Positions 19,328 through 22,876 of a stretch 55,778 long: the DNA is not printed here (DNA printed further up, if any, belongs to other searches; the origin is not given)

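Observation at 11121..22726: Module-sharing surface-protein island: four adjacent secreted proteins built from the same parts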

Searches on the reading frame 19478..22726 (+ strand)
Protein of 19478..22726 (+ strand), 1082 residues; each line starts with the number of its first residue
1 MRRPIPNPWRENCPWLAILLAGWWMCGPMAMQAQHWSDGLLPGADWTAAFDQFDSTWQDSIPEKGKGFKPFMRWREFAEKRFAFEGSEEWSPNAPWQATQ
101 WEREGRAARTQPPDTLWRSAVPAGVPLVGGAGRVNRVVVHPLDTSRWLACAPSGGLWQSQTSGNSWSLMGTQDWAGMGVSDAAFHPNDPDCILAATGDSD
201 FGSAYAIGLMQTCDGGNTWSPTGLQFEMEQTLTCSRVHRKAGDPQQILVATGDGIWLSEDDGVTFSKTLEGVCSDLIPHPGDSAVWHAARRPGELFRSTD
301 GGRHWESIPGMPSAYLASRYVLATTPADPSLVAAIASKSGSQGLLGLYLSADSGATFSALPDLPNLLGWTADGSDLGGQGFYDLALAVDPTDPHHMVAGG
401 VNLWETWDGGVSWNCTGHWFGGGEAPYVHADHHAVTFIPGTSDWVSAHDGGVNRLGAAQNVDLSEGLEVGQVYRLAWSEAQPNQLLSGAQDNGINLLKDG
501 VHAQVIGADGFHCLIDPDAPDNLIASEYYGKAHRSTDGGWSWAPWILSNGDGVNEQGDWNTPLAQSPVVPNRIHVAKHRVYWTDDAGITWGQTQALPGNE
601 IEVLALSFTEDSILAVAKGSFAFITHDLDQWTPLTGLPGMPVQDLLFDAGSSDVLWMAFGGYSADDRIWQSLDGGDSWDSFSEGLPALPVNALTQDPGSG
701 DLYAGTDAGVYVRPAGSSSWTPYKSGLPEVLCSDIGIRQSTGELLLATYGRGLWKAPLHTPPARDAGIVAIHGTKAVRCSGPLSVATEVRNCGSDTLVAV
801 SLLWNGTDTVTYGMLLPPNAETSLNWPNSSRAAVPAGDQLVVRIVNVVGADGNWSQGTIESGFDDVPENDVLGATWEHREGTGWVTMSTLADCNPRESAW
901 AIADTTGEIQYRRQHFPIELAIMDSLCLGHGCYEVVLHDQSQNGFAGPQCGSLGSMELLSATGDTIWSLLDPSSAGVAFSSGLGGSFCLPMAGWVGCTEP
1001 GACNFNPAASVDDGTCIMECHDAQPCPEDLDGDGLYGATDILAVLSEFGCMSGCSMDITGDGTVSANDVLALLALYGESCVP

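Call 3: search_protein_families(library=pfam, proteins=[window:19478-22726:+], max_evalue=0.1)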
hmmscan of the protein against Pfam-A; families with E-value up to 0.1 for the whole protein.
window:19478-22726:+ (1082 aa): 2 families
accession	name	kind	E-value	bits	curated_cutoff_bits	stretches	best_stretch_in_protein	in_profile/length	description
PF15902.12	Sortilin-Vps10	-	4.5e-20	72.3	33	3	255-363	3-115/446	Sortilin, neurotensin receptor 3,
PF00446.22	GnRH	-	0.014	16.1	18.5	1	34-43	1-10/10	Gonadotropin-releasing hormone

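Call 4: search_protein_families(library=ncbifam, proteins=[window:19478-22726:+], max_evalue=0.1)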
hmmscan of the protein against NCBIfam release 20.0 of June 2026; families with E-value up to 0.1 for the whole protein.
window:19478-22726:+ (1082 aa): 2 families
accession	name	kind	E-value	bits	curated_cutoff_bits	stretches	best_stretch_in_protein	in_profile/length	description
NF045728.1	glycosyl_F510_1955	equivalog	2.2e-22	79.6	175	2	208-318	116-226/246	F510_1955 family glycosylhydrolase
NF041540.1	dockerin_GC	domain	0.00018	21.8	29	1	1026-1080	1-67/67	GC-type dockerin domain-anchored protein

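Call 58: search_solved_structures(query=window:19478-22462:+, max_evalue=0.01)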
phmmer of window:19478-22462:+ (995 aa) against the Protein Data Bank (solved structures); distinct sequences matched with E-value up to 0.01: 1.
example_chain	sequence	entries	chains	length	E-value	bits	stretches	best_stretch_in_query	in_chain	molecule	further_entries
6p2n_A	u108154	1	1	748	5.2e-08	34.4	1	130-268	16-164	Xyloglucanase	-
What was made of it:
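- On Sortilin/VPS10-BNR propeller (PF15902); GH74: The GH74 enzyme 6p2n matches only residues 130-268 (call 58), and GH74 catalytic Asp residues were not tested.
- Sortilin-Vps10 at 4.5e-20, and GH74 xyloglucanase 6p2n at 5e-8 (calls 3, 58).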

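Call 76: find_homologous_proteins(query=window:19478-22723:+, max_evalue=0.00001)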
Query window:19478-22723:+ (1082 aa): 653 proteins with E <= 0.00001 among 8000 candidates; the best 120 are listed.
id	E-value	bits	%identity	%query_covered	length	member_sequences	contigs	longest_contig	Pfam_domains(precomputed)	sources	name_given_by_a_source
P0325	0.0e+0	2536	99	100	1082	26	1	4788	PF15902.13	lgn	-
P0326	0.0e+0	2147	83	100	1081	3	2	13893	PF15902.13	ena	-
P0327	0.0e+0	1721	68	98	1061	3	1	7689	PF15902.13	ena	-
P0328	0.0e+0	1686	67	97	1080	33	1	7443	PF15902.13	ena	-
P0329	0.0e+0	1679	66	100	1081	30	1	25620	PF15902.13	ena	-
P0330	0.0e+0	1659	67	97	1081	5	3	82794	PF15902.13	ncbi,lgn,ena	-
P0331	0.0e+0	1607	64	97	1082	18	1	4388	PF15902.13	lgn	-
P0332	0.0e+0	1600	63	100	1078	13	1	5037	PF15902.13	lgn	-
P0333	0.0e+0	1589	64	98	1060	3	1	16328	PF15902.13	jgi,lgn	jgi:hypothetical protein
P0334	0.0e+0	1582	62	99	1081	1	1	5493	PF25852.1,PF14870.13,PF15902.13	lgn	-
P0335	0.0e+0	1581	63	98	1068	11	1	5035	PF15902.13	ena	-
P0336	0.0e+0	1580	63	97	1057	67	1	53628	PF15902.13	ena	-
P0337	0.0e+0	1574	62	100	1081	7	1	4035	PF15902.13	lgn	-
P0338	0.0e+0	1573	62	99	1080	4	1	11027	PF15902.13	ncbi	-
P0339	0.0e+0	1568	62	99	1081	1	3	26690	PF15902.13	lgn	-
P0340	0.0e+0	1562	62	98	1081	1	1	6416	PF14870.13,PF15902.13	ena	-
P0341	0.0e+0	1559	63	98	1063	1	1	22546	PF15902.13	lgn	-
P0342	0.0e+0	1556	62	100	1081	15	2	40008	PF15902.13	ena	-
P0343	0.0e+0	1542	61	99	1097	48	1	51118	PF15902.13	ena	-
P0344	0.0e+0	1418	58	100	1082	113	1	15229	PF14870.13,PF15902.13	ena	-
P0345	0.0e+0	1407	58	100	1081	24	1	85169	PF15902.13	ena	-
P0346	0.0e+0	1406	58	97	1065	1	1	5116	PF15902.13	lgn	-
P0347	0.0e+0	1404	58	98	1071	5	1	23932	PF14870.13,PF15902.13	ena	-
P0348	0.0e+0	1394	58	98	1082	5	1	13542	PF15902.13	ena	-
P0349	0.0e+0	1391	57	99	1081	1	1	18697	PF15902.13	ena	-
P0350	0.0e+0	1390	59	96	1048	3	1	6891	PF14870.13,PF02012.27,PF15902.13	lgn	-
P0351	0.0e+0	1382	56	100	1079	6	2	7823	PF15902.13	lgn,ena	-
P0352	0.0e+0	1380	59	95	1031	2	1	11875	PF14870.13,PF15902.13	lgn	-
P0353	0.0e+0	1367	57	97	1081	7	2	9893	PF15902.13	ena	-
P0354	0.0e+0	1365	55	100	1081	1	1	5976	PF15902.13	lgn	-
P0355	0.0e+0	1364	57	97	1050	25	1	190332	PF15902.13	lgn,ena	-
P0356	0.0e+0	1361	56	98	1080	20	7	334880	PF15902.13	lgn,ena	-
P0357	0.0e+0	1359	56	98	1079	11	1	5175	PF15902.13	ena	-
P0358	0.0e+0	1359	54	99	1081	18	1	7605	PF15902.13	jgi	jgi:hypothetical protein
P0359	0.0e+0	1356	55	99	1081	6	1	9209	PF15902.13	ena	-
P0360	0.0e+0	1314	54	97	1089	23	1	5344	PF15902.13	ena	-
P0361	2.3e-210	720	37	93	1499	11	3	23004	PF15902.13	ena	-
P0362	9.3e-202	691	35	90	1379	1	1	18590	PF00404.25,PF15902.13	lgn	-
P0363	1.9e-187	644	36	93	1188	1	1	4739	PF15902.13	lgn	-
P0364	5.2e-180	619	35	93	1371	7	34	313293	PF25852.1,PF15902.13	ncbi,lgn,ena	-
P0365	6.8e-180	619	32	96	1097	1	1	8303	PF11617.14,PF00404.25,PF15902.13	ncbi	ncbi:MAG: hypothetical protein RL226_160 [Bacteroidota bacterium]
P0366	5.2e-171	589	34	91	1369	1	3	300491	PF15902.13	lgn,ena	-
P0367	9.7e-169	582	35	89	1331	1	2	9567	PF25852.1,PF15902.13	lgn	-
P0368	1.2e-164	568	33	94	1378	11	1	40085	PF25852.1,PF15902.13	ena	-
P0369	2.0e-162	561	34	94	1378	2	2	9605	PF11617.14,PF25852.1,PF15902.13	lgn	-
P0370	5.1e-161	556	34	89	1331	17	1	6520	PF25852.1,PF15902.13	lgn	-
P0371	8.2e-158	545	37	70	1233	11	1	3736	PF11617.14,PF23759.2,PF15902.13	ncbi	ncbi:MAG: MopE-related protein, partial [Flavobacteriales bacterium]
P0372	4.6e-155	536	33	98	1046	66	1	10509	PF15902.13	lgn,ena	-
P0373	8.3e-144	499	32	86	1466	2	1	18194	PF13573.13,PF18962.8,PF15902.13,PF18911.7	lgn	-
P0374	1.6e-143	498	34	76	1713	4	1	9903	PF11617.14,PF18962.8,PF15902.13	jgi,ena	-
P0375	2.4e-141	491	32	95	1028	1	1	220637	PF25852.1,PF15902.13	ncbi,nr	ncbi:MAG: hypothetical protein COA49_04860 [Bacteroidetes bacterium]|nr:MAG: hypothetical protein CO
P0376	1.1e-139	485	33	95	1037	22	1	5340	PF25852.1,PF15902.13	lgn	-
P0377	6.7e-139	483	31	95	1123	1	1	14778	PF15902.13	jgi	-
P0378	1.3e-138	482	32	96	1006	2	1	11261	PF15902.13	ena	-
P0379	3.7e-135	470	34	71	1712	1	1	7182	PF11617.14,PF18962.8,PF15902.13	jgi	jgi:hypothetical protein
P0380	4.4e-135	470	31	93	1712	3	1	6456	PF11617.14,PF18962.8,PF15902.13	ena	-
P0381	8.4e-135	469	32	80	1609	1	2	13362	PF11617.14,PF18962.8,PF07705.18,PF15902.13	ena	-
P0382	1.2e-134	469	30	94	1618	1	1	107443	PF11617.14,PF18962.8,PF15902.13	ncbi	-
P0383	2.6e-132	461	35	68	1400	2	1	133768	PF00801.27,PF20773.6,PF18962.8,PF15902.13,PF18911.7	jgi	jgi:PKD repeat protein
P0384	3.9e-130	454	33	97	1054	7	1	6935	PF15902.13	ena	-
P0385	1.1e-127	446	35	66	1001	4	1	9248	PF00801.27,PF15902.13,PF18911.7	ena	-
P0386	2.5e-127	444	35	66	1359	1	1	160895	PF00801.27,PF18962.8,PF15902.13,PF18911.7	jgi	jgi:PKD repeat protein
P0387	6.9e-127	443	33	67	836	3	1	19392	PF13859.13,PF18962.8,PF15902.13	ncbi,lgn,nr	ncbi:MAG: T9SS type A sorting domain-containing protein [Bacteroidales bacterium]|nr:T9SS type A sor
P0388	1.9e-125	438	32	97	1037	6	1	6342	PF15902.13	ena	-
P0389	2.7e-125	438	35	65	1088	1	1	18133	PF00801.27,PF18962.8,PF15902.13,PF18911.7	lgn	-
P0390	3.4e-124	434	31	97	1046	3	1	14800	PF15902.13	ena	-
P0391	8.3e-124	433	32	97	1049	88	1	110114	PF15902.13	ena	-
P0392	3.2e-123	431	34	67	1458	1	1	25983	PF00801.27,PF13573.13,PF18962.8,PF15902.13,PF18911.7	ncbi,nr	ncbi:MAG: PKD domain-containing protein [Bacteroidota bacterium]|nr:PKD domain-containing protein [B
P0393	4.9e-123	430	32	89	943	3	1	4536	PF15902.13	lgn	-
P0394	7.0e-123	430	33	67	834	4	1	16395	PF18962.8,PF15902.13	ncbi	ncbi:MAG: VPS10 domain-containing protein [Bacteroidota bacterium]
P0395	2.7e-122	428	34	65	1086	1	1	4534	PF00801.27,PF18962.8,PF15902.13,PF18911.7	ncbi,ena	-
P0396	4.6e-122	427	36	66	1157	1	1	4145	PF18962.8,PF14870.13,PF15902.13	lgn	-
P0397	1.7e-121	425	33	65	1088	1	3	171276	PF00801.27,PF18962.8,PF15902.13,PF18911.7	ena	-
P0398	4.6e-121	424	33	67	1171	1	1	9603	PF18962.8,PF14870.13,PF15902.13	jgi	jgi:photosystem II stability/assembly factor-like uncharacterized protein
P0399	1.3e-120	422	34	69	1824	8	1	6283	PF17957.8,PF20009.5,PF18962.8,PF15902.13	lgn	-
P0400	2.1e-120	422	35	66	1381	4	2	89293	PF00801.27,PF18962.8,PF14870.13,PF15902.13,PF18911.7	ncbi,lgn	-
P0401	2.7e-120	421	35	68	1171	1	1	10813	PF18962.8,PF02012.27,PF15902.13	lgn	-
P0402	9.2e-120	419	33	68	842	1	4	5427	PF18962.8,PF15902.13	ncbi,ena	-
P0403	3.2e-119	418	33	68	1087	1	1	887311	PF18962.8,PF15902.13,PF18911.7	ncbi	ncbi:MAG: VPS10 domain-containing protein [Bacteroidia bacterium]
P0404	4.9e-119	417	34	66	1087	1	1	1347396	PF00801.27,PF18962.8,PF15902.13,PF18911.7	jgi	jgi:PKD repeat protein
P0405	8.2e-119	416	36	61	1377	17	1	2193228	PF13895.13,PF00801.27,PF18962.8,PF14870.13,PF06832.19,PF19081.7,PF15902.13,PF18911.7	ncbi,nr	ncbi:MAG: hypothetical protein KatS3mg040_1818 [Candidatus Kapaibacterium sp.]|nr:MAG: hypothetical 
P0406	1.1e-118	416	35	64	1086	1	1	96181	PF00801.27,PF18962.8,PF15902.13,PF18911.7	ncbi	ncbi:MAG: T9SS type A sorting domain-containing protein [Bacteroidia bacterium]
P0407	1.6e-118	415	35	67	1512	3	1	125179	PF00801.27,PF18962.8,PF15902.13,PF18911.7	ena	-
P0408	1.8e-118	415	32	70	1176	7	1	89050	PF18962.8,PF02012.27,PF15902.13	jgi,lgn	-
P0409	2.5e-118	415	34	66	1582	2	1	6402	PF00801.27,PF18962.8,PF18911.7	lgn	-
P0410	3.2e-118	414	33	66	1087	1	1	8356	PF18962.8,PF14870.13,PF15902.13,PF18911.7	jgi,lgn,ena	jgi:PKD repeat protein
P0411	2.2e-117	412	34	67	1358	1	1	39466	PF00801.27,PF18962.8,PF15902.13,PF18911.7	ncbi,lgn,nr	ncbi:MAG: PKD domain-containing protein [Flavobacteriia bacterium]|nr:PKD domain-containing protein 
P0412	2.9e-117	411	34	67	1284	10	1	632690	PF00801.27,PF18962.8,PF15902.13,PF18911.7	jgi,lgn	jgi:PKD repeat protein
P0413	4.4e-117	411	34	68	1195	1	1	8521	PF17957.8,PF18962.8,PF02012.27,PF15902.13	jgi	jgi:Bacterial Ig domain/Secretion system C-terminal sorting domain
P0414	4.8e-117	410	33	68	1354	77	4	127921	PF00801.27,PF15902.13,PF18911.7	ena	-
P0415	4.9e-117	410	34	64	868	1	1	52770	PF18962.8,PF15902.13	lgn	-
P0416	7.0e-117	410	34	70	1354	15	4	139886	PF00801.27,PF18981.7,PF18962.8,PF15902.13,PF18911.7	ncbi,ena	-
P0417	1.2e-116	409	33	67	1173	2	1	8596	PF18962.8,PF15902.13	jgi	-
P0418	1.9e-116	408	36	64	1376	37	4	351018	PF00801.27,PF18962.8,PF14870.13,PF06832.19,PF15902.13,PF18911.7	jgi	-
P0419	2.2e-116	408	34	65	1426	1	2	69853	PF00431.27,PF16820.12,PF00801.27,PF18962.8,PF19081.7,PF15902.13,PF18911.7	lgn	-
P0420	4.1e-116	407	36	64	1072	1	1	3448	PF17957.8,PF15902.13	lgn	-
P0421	1.0e-115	406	33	69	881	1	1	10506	PF02012.27,PF15902.13,PF13088.13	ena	-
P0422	1.7e-115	405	33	68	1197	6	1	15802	PF18962.8,PF25852.1,PF14870.13,PF15902.13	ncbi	-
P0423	2.2e-115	405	34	69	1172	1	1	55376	PF18962.8,PF25852.1,PF14870.13,PF15902.13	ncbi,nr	ncbi:MAG: T9SS type A sorting domain-containing protein [Bacteroidales bacterium]|nr:T9SS type A sor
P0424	2.5e-115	405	34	66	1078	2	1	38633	PF18962.8,PF15902.13,PF18911.7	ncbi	-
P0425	3.4e-115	404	33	66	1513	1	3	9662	PF00801.27,PF18962.8,PF15902.13,PF13088.13,PF18911.7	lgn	-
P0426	5.3e-115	404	35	65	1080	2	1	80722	PF00801.27,PF18962.8,PF15902.13,PF18911.7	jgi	-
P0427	1.1e-114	403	35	64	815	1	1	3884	PF25852.1,PF14870.13,PF02012.27,PF15902.13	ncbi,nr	ncbi:MAG TPA: glycosyl hydrolase, partial [Bacteroidia bacterium]|nr:glycosyl hydrolase [Bacteroidia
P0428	1.7e-114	402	33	65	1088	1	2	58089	PF18962.8,PF15902.13,PF18911.7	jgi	jgi:PKD repeat protein/photosystem II stability/assembly factor-like uncharacterized protein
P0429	1.8e-114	402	32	69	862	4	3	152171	PF18962.8,PF15902.13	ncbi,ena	-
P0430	1.9e-114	402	34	65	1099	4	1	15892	PF18962.8,PF25852.1,PF14870.13,PF15902.13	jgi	jgi:photosystem II stability/assembly factor-like uncharacterized protein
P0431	5.1e-114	400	33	68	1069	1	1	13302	PF00801.27,PF18962.8,PF15902.13,PF18911.7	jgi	jgi:PKD repeat protein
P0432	1.6e-113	399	37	64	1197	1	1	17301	PF17957.8,PF18962.8,PF15902.13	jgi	jgi:Bacterial Ig domain/Secretion system C-terminal sorting domain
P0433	1.7e-113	399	33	66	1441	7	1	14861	PF00801.27,PF18962.8,PF15902.13,PF18911.7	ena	-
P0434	2.3e-113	398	35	65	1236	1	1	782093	PF10342.16,PF18962.8,PF15902.13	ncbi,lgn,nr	ncbi:T9SS type A sorting domain-containing protein [bacterium]|nr:T9SS type A sorting domain-contain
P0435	6.8e-113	397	32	71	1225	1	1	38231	PF18962.8,PF14870.13,PF01483.28,PF15902.13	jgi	jgi:subtilisin-like proprotein convertase family protein/photosystem II stability/assembly factor-li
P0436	1.2e-112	396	33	70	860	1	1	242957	PF18962.8,PF14870.13,PF15902.13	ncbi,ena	-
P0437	2.0e-112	395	34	65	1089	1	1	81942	PF00801.27,PF18962.8,PF15902.13,PF18911.7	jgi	jgi:PKD repeat protein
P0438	7.8e-112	393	33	69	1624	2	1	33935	PF19408.6,PF00801.27,PF18962.8,PF15902.13,PF18911.7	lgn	-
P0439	9.5e-112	393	34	70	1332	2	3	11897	PF17957.8,PF18962.8,PF15902.13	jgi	jgi:Bacterial Ig domain/Secretion system C-terminal sorting domain/Sortilin, neurotensin receptor 3,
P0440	4.1e-110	387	34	66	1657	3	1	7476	PF00801.27,PF18981.7,PF18962.8,PF19081.7,PF15902.13,PF18911.7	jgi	jgi:PKD repeat protein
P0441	6.2e-110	387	35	60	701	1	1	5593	PF15902.13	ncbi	ncbi:MAG: WD40/YVTN/BNR-like repeat-containing protein, partial [Flavobacteriia bacterium]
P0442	1.5e-109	386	33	69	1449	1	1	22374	PF19408.6,PF00801.27,PF18962.8,PF15902.13,PF18911.7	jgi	jgi:PKD repeat protein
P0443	3.8e-108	381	32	69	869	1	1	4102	PF14870.13,PF02012.27,PF15902.13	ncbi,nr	ncbi:MAG: hypothetical protein GY950_20210 [bacterium]|nr:hypothetical protein [bacterium]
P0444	8.9e-108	380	33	69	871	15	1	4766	PF18962.8,PF15902.13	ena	-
